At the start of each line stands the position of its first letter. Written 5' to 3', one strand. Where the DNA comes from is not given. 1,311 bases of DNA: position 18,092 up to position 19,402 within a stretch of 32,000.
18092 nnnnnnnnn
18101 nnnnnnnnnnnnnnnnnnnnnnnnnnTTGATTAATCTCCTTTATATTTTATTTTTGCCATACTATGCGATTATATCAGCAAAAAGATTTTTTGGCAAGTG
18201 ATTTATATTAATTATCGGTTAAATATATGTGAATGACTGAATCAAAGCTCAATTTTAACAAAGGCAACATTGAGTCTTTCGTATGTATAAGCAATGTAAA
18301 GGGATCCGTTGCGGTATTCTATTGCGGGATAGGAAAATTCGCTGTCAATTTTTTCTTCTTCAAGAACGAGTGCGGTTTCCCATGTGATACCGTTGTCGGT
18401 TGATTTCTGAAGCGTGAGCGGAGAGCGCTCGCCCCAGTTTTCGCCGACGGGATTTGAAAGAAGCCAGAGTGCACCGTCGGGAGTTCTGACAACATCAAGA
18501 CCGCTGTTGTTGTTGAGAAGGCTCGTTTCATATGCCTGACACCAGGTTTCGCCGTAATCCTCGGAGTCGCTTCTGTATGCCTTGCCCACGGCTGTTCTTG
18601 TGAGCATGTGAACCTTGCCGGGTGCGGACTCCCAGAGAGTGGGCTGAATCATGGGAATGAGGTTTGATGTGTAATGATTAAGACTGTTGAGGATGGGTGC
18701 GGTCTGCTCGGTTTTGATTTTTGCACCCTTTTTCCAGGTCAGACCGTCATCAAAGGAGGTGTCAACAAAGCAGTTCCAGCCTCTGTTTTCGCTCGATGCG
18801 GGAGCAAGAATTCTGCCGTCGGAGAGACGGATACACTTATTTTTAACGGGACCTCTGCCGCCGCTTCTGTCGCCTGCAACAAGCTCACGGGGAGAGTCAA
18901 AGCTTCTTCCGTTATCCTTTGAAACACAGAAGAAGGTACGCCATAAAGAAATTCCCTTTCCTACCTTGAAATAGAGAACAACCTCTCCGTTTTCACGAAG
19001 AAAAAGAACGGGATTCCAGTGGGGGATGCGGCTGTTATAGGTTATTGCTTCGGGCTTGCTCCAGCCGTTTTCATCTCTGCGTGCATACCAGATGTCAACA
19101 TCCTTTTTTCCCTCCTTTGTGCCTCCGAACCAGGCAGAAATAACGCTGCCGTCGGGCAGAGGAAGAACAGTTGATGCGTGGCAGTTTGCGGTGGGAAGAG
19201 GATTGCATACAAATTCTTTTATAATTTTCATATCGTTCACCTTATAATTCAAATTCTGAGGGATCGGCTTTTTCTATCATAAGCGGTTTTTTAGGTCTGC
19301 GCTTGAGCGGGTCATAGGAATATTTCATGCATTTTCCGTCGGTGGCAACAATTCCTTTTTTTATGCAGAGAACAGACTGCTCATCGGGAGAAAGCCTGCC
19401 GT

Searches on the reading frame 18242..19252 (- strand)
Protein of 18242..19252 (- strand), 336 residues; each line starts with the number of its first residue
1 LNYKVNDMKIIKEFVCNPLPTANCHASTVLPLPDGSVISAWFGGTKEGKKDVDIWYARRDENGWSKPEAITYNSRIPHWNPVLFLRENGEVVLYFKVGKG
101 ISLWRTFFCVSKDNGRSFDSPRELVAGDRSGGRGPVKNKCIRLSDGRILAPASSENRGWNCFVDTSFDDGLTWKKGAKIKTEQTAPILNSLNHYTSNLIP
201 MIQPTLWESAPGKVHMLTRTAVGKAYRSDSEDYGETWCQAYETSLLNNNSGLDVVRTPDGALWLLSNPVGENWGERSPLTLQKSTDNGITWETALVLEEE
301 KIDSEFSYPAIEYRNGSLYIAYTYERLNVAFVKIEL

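Call 66: search_protein_families(library=pfam, proteins=[window:18242-19252:-], max_evalue=0.00001)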
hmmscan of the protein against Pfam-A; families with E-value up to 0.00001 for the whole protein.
window:18242-19252:- (336 aa): 1 family
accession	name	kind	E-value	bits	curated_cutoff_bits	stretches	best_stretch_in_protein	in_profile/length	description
PF13088.12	BNR_2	-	6.6e-66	222.9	31.4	1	36-319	2-276/277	BNR repeat-like domain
